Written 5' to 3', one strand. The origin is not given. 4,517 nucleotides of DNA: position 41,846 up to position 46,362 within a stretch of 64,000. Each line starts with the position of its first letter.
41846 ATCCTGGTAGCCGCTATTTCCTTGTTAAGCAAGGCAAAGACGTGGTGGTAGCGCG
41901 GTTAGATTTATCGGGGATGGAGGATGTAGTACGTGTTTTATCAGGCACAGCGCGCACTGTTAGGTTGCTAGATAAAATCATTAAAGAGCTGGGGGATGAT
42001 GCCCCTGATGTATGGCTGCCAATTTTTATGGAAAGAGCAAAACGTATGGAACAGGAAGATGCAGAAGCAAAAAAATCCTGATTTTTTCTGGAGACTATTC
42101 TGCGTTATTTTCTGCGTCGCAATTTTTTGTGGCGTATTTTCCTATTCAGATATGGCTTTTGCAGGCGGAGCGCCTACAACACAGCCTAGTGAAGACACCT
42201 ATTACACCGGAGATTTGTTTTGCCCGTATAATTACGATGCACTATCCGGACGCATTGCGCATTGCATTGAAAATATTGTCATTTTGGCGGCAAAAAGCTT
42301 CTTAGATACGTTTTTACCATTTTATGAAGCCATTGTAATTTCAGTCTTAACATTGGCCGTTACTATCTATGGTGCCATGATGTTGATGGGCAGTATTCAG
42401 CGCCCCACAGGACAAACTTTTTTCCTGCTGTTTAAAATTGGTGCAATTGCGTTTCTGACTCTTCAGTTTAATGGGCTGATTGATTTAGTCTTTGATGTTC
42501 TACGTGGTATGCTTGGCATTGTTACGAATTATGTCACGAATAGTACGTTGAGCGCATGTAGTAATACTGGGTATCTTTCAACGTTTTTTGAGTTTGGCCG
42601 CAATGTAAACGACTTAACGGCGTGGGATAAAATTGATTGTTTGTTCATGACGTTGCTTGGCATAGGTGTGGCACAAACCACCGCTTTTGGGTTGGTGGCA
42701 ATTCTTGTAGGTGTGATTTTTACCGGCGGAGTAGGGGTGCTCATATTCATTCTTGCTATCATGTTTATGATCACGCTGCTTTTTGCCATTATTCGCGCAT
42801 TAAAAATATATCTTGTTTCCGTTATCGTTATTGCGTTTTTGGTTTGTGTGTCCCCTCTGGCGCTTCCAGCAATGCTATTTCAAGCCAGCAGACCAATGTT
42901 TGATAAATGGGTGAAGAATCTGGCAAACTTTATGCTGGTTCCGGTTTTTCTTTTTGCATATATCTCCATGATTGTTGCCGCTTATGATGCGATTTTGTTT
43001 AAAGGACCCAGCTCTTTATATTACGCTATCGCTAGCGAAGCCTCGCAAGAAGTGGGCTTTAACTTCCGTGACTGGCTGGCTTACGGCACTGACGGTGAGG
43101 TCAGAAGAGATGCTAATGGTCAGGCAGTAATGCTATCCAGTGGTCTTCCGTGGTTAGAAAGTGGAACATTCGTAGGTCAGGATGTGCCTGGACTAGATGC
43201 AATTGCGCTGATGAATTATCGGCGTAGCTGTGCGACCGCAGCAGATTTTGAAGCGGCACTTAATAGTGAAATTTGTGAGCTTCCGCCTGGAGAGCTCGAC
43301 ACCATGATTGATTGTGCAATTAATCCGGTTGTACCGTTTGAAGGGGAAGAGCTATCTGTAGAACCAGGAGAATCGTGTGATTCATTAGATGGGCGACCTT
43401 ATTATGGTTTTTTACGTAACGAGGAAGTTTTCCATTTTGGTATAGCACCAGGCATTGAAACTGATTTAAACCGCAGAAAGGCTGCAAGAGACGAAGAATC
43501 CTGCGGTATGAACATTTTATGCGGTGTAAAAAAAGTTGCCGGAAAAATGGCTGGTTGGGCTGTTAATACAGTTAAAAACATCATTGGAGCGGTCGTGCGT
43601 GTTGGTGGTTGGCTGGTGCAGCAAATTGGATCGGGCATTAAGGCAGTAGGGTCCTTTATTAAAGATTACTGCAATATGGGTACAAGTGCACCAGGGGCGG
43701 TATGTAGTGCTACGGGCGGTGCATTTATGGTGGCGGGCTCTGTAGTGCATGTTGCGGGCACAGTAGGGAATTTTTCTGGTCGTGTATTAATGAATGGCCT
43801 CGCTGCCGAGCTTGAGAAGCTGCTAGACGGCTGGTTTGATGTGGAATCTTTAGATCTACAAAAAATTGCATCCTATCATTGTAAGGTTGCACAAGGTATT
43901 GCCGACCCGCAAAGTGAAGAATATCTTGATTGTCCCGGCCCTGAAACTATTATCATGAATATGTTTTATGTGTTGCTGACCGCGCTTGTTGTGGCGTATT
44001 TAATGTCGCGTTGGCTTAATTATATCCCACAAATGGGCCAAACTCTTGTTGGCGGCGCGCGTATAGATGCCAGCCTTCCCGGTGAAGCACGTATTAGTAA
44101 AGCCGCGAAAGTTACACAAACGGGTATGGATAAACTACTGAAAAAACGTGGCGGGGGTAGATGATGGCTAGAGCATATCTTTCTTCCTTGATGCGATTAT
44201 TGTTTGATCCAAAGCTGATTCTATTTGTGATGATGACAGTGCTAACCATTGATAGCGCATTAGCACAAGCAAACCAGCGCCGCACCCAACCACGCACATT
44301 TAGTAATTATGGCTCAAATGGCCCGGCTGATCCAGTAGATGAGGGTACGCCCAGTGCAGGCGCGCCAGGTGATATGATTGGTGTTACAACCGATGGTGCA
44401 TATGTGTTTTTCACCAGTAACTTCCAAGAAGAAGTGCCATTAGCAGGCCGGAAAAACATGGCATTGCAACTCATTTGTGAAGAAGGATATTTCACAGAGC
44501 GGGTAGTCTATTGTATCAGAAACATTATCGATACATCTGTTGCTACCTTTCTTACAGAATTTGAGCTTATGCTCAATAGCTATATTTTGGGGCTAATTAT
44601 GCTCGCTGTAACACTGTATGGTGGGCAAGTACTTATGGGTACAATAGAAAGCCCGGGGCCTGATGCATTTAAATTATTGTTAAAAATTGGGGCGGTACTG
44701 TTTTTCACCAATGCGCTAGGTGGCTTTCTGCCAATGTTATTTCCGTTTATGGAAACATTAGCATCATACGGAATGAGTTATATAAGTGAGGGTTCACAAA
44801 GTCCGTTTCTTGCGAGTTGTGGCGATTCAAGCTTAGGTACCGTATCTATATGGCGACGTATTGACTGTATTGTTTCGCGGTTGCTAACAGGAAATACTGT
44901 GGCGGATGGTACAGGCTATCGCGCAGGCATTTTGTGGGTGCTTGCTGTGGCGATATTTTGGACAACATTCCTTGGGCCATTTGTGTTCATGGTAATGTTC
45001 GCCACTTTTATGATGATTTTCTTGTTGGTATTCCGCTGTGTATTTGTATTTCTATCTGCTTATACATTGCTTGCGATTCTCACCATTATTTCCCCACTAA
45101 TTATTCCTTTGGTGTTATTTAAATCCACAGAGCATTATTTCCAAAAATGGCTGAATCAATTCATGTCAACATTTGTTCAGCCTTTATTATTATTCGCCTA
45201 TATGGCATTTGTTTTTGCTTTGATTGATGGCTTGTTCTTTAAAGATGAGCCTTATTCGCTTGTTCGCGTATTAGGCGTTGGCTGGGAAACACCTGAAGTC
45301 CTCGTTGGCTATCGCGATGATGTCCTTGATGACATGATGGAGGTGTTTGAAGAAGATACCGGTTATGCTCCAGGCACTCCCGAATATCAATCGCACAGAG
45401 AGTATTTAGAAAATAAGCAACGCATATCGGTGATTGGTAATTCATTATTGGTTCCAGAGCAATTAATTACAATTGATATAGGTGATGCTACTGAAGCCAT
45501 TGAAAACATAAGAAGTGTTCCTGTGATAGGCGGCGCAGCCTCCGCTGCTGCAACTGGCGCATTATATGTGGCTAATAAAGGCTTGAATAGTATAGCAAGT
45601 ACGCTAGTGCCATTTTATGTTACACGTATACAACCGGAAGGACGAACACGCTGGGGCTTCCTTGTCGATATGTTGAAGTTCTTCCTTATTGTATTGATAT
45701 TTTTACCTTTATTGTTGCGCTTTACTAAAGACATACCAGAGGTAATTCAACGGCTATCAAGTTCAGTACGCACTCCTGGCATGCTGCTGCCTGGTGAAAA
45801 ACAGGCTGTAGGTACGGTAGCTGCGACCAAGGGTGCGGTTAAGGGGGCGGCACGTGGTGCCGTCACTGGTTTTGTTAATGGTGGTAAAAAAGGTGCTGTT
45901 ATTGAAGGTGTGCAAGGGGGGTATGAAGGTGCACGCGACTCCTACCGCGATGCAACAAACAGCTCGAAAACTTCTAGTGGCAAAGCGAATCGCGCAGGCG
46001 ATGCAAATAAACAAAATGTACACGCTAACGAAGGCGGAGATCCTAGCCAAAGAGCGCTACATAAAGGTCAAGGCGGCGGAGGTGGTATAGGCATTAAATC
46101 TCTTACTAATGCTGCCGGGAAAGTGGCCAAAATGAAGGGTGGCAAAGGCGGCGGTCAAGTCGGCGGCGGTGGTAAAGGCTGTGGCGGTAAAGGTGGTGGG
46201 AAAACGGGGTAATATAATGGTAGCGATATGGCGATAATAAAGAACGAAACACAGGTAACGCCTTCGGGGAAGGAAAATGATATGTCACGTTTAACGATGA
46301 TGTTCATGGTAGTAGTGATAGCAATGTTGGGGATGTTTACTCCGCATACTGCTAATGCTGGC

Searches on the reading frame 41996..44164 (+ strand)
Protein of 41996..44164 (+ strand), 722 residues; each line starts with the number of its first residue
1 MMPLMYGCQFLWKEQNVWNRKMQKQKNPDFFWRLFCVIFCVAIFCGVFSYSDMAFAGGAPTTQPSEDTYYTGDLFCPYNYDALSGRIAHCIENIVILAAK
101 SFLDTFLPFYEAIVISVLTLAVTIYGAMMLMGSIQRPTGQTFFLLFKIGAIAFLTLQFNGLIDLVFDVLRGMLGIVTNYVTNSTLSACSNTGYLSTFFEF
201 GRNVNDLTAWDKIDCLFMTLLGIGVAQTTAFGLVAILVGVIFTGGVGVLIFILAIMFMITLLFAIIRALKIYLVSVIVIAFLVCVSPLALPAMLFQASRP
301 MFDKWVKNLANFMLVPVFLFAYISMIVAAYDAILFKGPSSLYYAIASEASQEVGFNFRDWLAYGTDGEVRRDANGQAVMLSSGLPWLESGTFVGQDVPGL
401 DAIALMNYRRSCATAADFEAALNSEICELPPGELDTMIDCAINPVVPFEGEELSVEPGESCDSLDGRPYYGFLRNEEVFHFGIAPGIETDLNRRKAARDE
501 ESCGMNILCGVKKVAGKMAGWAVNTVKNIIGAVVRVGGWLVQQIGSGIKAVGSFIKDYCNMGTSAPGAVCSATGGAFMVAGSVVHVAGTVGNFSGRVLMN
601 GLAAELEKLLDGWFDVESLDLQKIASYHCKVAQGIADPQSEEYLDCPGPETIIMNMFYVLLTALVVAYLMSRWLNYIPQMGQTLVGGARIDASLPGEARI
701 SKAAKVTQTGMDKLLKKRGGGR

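Call 83: search_protein_families(library=pfam, proteins=[window:41996-44164:+], max_evalue=0.00001)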
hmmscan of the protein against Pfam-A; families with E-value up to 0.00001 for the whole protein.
window:41996-44164:+ (722 aa): 1 family
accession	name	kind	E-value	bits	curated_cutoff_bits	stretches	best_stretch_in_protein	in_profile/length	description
PF04610.19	TrbL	-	1.5e-15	58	25.9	1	118-334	1-184/215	TrbL/VirB6 plasmid conjugal transfer protein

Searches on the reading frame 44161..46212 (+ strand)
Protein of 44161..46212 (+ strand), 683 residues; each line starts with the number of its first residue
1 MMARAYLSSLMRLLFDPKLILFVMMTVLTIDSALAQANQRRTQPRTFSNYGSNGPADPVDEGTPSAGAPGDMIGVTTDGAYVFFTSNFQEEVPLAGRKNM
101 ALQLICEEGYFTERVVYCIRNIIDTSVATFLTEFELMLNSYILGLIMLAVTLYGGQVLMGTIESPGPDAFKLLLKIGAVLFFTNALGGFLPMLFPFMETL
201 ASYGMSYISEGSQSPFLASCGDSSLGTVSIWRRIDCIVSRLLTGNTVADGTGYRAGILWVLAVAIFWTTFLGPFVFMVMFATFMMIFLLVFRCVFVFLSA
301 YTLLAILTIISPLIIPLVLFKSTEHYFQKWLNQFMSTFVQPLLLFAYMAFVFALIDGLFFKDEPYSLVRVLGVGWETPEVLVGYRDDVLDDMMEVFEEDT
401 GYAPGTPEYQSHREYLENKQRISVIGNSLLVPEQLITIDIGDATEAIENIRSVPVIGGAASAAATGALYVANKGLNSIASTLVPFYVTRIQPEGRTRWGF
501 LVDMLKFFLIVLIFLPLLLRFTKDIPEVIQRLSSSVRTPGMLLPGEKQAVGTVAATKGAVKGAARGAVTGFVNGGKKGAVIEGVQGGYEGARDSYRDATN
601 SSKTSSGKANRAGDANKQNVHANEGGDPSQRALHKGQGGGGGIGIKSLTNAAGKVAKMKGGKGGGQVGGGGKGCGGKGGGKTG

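Call 83: search_protein_families(library=pfam, proteins=[window:44161-46212:+], max_evalue=0.00001)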
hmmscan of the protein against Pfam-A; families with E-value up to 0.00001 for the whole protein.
window:44161-46212:+ (683 aa): 1 family
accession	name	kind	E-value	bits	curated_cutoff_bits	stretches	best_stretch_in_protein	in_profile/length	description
PF04610.19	TrbL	-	1.9e-14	54.4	25.9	1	146-358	1-183/215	TrbL/VirB6 plasmid conjugal transfer protein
